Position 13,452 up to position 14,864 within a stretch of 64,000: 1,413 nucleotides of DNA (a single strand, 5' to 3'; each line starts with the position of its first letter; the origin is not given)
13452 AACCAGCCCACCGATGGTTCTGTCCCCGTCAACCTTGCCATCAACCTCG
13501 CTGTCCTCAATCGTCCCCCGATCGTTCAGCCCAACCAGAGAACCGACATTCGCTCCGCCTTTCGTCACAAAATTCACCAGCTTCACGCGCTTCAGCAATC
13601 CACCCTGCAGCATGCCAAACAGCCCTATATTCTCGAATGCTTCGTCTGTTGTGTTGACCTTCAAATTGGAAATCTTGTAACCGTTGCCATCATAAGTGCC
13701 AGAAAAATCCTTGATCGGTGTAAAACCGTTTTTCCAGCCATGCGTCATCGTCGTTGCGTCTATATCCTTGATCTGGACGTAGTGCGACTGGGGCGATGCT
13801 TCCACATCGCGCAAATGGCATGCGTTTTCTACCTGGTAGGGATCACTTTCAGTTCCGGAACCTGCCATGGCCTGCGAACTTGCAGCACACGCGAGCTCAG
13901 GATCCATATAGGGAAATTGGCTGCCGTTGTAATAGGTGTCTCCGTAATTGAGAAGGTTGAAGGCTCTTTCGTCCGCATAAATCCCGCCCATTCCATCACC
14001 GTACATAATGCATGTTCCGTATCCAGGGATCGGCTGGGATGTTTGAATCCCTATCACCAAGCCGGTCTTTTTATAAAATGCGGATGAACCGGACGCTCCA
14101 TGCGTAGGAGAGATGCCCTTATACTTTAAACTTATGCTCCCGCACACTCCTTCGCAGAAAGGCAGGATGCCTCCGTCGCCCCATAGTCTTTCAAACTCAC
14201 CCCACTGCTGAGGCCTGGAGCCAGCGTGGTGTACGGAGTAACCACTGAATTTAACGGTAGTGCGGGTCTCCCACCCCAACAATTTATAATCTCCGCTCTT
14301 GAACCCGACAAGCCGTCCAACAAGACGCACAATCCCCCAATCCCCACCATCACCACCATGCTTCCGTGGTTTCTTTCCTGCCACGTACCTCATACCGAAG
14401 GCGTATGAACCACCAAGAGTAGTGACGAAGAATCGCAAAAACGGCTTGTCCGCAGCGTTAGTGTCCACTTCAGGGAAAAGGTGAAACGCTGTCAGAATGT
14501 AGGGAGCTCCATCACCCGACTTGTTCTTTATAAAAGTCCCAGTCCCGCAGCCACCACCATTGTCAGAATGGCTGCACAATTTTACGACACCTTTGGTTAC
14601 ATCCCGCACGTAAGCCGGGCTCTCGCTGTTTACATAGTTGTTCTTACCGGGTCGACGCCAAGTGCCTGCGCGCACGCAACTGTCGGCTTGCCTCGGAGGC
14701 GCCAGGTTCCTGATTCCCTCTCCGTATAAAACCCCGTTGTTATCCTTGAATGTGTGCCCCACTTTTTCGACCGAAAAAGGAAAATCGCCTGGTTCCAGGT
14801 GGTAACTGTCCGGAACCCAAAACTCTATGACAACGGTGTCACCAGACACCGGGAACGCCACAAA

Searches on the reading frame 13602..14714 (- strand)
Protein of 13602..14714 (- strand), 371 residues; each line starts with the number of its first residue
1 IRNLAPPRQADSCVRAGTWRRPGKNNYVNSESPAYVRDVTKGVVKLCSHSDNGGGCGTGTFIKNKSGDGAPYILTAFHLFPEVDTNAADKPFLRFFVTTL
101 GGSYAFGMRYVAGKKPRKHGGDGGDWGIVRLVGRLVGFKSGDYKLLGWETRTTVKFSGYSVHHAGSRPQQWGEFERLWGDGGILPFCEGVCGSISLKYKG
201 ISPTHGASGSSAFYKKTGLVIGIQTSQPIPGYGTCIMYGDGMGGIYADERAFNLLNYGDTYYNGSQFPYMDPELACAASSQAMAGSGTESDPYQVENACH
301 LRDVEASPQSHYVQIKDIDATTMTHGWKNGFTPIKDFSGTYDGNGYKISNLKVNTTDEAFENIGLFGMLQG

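Call 47: predict_structure(alignment_id=A1)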
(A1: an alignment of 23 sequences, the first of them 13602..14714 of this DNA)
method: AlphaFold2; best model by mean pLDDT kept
length: 371 residues; sequences in the alignment: 23
mean_pLDDT: 49.4   pTM: 0.54
mean pLDDT of the five models: 49.4, 36.0, 32.2, 32.0, 30.7
residues with pLDDT >= 90: 0; 70-90: 46; 50-70: 138; < 50: 187
segments of 3 or more residues with pLDDT < 50: 1-25, 51-53, 65-71, 81-83, 118-123, 150-152, 180-189, 201-207, 257-371
pLDDT, mean of each block of 10 residues (from residue 1): 26 40 51 73 67 58 50 57 50 59 66 56 58 63 54 58 61 64 41 68 51 70 62 63 66 53 33 34 30 33 29 30 29 33 35 29 29 26
secondary structure, 60 per line:
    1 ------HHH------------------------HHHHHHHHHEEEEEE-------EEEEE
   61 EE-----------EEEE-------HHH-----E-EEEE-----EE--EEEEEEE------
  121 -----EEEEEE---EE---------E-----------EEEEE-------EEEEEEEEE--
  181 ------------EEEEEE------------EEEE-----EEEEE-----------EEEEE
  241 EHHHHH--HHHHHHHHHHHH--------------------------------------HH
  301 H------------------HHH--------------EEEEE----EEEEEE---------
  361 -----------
elements in order: H34-42 E43-48 E56-62 E74-77 E95-98 E108-114 E126-131 E158-162 E170-178 E193-198 E211-214 E220-224 E236-241 H242-246 H249-260 E337-341 E346-351
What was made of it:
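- On PA-clan (chymotrypsin-fold) serine peptidases, for the variable N-terminal domain: The AlphaFold model is of low confidence (pLDDT 49, pTM 0.54; call 47).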

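Call 49: fold_search(model_id=the predicted structure, library=pdb)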
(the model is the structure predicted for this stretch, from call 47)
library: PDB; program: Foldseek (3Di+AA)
matches with E <= 10: 1036; with E <= 0.001: 228
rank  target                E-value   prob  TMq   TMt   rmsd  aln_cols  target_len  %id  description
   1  3stj_A                5.2e-07  1.00  0.37  0.44   6.6       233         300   14  Crystal structure of the protease + PDZ1 domain of DegQ from Escherichia coli (released 2011-07-27)
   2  7vyz                  7.6e-07  1.00  0.37  0.45   7.4       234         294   17  Structure of the M. tuberculosis HtrA S367A mutant (released 2022-11-23)
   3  8kic_A                9.5e-07  1.00  0.37  0.45   6.0       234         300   15  Bacterial serine protease (released 2024-09-04)
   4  3otp_F                1.0e-06  1.00  0.37  0.37   6.4       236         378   17  Crystal structure of the DegP dodecamer with a model substrate (released 2011-01-19)
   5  3otp_D                1.1e-06  1.00  0.34  0.32   6.5       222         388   16  Crystal structure of the DegP dodecamer with a model substrate (released 2011-01-19)
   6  3pv5_A                1.1e-06  1.00  0.36  0.34   6.0       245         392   16  Structure of Legionella fallonii DegQ (N189G/P190G variant) (released 2011-06-15)
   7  4jcn                  1.4e-06  1.00  0.33  0.52   6.5       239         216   15  Structure of ESP, serine protease from Staphylococcus epidermidis (released 2013-09-04)
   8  3otp_E                1.8e-06  1.00  0.37  0.36   6.4       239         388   16  Crystal structure of the DegP dodecamer with a model substrate (released 2011-01-19)
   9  3otp_C                1.8e-06  1.00  0.36  0.35   6.6       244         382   15  Crystal structure of the DegP dodecamer with a model substrate (released 2011-01-19)
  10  3lh1                  1.9e-06  1.00  0.37  0.63   5.6       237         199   17  Q191A mutant of the DegS-deltaPDZ (released 2010-08-25)
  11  3otp_A                2.0e-06  1.00  0.37  0.36   6.6       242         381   16  Crystal structure of the DegP dodecamer with a model substrate (released 2011-01-19)
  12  3cs0_A                2.1e-06  1.00  0.38  0.36   6.1       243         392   17  Crystal structure of DegP24 (released 2008-05-27)
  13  3pv5_B                2.2e-06  1.00  0.35  0.34   5.8       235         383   14  Structure of Legionella fallonii DegQ (N189G/P190G variant) (released 2011-06-15)
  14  3mh6                  2.4e-06  1.00  0.35  0.34   6.9       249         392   16  HtrA proteases are activated by a conserved mechanism that can be triggered by distinct molecular cues (released 2010-06-30)
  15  8f0a_A                2.6e-06  1.00  0.38  0.45   6.2       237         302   16  Client-bound structure of a DegP trimer within a 12mer cage (released 2022-11-23)
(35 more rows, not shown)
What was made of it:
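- On PA-clan (chymotrypsin-fold) serine peptidases, for the variable N-terminal domain: All 50 listed Foldseek PDB hits are chymotrypsin-fold proteases, mostly serine proteases such as DegQ, HtrA, V8 and Esp, with E down to 5e-7 and TM about 0.37-0.65 (call 49).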
